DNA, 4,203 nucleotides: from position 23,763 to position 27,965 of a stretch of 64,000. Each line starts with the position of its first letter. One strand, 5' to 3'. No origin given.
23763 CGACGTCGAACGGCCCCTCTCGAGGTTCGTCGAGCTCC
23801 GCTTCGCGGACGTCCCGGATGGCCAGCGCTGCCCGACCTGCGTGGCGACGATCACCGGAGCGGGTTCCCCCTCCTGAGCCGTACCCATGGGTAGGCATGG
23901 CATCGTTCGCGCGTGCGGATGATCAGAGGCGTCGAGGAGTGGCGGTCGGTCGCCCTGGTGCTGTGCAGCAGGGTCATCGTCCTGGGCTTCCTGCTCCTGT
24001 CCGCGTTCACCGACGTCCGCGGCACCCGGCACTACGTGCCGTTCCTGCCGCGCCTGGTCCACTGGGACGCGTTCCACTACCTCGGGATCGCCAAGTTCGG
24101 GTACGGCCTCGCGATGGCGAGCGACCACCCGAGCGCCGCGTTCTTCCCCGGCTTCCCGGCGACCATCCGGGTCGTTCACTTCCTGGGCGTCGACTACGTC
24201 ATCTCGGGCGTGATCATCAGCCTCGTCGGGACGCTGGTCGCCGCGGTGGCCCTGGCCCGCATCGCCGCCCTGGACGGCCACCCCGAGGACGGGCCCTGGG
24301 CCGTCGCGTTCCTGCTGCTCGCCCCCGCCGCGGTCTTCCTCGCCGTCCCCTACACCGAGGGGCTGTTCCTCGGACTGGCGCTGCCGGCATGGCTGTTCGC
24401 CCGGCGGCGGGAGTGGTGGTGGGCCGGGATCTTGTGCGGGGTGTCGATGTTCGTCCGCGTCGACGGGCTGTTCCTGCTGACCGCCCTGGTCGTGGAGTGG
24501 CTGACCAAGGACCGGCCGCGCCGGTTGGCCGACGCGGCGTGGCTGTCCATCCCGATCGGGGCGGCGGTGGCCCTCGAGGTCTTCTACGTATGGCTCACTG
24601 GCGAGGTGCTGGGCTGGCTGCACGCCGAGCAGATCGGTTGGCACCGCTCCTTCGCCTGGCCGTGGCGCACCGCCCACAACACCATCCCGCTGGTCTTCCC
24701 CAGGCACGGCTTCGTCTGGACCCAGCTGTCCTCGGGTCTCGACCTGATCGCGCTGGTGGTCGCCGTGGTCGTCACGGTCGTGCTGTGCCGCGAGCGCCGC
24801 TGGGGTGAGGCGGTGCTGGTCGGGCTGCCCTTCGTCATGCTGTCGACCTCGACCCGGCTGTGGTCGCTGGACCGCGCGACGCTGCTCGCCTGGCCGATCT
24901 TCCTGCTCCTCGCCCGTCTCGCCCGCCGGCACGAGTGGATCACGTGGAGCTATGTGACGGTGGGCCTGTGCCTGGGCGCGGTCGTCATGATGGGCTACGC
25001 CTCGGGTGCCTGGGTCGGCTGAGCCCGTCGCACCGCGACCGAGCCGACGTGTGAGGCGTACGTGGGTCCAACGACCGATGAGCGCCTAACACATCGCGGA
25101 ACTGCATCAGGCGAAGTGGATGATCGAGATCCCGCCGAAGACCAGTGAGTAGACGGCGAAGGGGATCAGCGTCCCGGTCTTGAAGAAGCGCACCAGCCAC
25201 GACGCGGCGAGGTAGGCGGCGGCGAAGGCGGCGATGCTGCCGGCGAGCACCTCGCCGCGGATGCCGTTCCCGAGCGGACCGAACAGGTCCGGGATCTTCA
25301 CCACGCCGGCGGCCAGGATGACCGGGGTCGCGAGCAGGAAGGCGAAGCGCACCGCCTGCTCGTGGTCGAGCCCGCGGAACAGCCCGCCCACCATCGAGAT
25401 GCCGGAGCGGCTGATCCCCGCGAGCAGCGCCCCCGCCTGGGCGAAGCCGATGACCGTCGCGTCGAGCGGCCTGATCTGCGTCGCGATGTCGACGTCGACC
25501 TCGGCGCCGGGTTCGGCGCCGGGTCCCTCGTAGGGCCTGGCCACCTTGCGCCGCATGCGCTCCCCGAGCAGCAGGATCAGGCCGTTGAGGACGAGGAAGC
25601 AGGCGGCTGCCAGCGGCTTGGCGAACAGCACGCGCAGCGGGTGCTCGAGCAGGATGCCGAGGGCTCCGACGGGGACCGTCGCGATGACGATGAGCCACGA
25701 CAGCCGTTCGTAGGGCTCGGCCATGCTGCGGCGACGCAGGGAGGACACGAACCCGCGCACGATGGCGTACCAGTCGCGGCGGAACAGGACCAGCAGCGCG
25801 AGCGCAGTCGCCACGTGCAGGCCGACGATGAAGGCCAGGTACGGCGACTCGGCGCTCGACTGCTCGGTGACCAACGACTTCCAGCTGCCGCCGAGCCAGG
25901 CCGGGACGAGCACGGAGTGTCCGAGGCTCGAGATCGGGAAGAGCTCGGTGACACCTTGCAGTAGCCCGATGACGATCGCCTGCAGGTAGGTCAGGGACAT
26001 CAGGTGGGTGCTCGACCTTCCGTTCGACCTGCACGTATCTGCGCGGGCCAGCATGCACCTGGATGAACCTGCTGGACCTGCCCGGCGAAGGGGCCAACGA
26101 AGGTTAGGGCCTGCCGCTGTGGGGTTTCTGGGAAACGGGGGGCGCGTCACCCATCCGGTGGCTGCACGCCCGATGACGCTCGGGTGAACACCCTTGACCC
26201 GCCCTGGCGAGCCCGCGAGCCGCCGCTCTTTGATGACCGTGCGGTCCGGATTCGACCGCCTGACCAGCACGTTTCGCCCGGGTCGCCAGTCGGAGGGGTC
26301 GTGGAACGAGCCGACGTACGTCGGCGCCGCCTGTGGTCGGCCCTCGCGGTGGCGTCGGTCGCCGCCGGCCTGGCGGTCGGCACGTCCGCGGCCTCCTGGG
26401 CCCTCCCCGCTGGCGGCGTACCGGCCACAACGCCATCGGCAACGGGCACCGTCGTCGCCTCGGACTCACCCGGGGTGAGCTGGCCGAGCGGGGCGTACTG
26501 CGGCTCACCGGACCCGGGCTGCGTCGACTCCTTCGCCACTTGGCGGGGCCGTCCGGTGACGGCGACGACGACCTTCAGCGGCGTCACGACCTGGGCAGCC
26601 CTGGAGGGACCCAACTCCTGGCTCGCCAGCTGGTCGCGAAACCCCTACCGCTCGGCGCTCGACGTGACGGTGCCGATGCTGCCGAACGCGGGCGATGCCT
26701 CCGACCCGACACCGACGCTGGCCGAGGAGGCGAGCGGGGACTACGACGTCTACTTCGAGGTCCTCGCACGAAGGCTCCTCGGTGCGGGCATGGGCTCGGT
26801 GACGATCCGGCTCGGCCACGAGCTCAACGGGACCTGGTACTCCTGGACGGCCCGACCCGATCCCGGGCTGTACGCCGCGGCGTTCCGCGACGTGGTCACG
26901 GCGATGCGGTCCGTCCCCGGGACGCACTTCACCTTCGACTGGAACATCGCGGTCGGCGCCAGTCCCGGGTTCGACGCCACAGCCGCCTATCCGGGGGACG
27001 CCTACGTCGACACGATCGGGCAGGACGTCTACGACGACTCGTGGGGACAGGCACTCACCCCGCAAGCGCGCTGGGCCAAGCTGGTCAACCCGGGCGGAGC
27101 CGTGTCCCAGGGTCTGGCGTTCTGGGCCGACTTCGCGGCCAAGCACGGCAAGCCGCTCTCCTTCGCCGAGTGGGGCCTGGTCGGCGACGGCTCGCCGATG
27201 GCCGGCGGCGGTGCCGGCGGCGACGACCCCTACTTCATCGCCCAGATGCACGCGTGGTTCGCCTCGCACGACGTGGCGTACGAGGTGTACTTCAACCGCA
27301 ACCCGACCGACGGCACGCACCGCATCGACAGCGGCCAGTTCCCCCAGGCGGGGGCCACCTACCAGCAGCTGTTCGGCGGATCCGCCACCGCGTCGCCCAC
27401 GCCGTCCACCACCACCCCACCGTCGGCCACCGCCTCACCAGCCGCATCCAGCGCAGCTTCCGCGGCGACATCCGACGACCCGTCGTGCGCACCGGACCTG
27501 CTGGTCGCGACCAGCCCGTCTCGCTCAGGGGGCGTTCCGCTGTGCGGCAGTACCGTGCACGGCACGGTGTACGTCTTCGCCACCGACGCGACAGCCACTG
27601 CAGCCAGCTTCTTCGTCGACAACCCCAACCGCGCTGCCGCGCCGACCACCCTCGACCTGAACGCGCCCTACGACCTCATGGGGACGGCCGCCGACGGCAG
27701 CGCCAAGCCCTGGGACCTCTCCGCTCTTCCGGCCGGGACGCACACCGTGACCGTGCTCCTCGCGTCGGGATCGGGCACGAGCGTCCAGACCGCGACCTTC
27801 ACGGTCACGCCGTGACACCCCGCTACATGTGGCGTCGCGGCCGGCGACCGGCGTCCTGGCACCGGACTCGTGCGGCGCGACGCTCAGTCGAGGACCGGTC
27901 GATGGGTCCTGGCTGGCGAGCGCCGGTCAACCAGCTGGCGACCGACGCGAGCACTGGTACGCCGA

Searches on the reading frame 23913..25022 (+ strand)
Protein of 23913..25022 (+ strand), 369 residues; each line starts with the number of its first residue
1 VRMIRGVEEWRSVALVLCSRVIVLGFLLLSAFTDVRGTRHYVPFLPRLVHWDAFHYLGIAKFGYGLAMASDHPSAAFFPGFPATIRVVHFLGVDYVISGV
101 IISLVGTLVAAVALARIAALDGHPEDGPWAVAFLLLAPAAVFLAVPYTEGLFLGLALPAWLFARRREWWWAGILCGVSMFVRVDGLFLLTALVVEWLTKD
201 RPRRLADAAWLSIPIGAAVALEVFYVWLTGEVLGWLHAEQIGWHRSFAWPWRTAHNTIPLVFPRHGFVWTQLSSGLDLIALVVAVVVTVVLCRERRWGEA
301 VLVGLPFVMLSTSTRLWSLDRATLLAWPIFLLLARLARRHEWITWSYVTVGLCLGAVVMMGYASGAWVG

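Call 78: search_protein_families(library=pfam, proteins=[window:23913-25022:+], max_evalue=0.00001)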
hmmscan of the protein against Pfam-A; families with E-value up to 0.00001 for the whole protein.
window:23913-25022:+ (369 aa): 1 family
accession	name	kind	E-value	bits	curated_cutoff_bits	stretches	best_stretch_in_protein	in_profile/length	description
PF04188.19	Mannosyl_trans2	-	6.4e-08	32.8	22.4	1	45-189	55-206/443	Mannosyltransferase (PIG-V)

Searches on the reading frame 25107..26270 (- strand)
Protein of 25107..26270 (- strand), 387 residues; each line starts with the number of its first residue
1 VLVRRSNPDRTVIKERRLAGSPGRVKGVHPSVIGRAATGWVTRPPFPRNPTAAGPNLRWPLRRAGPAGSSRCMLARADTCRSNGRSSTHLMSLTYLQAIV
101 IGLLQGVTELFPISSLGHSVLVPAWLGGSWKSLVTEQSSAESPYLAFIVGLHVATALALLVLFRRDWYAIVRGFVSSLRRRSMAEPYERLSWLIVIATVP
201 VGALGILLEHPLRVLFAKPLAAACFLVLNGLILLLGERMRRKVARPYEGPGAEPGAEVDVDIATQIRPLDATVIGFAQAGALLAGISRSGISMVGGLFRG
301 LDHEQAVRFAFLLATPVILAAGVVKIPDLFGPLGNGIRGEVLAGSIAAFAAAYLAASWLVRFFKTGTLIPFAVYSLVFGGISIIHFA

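Call 78: search_protein_families(library=pfam, proteins=[window:25107-26270:-], max_evalue=0.00001)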
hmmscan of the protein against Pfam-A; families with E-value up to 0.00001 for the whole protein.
window:25107-26270:- (387 aa): 1 family
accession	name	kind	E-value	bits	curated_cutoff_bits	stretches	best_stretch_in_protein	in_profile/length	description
PF02673.24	BacA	-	3e-66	224.2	33.4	1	98-380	1-256/257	Bacitracin resistance protein BacA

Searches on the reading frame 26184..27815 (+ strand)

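Call 78: search_protein_families(library=pfam, proteins=[window:26184-27815:+], max_evalue=0.00001)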
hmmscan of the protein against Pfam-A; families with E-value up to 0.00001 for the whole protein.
window:26184-27815:+ (543 aa): 1 family
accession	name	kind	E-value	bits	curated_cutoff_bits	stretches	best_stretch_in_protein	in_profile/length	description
PF02156.21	Glyco_hydro_26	-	4.5e-09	36.5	20.2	1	206-285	153-232/311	Glycosyl hydrolase family 26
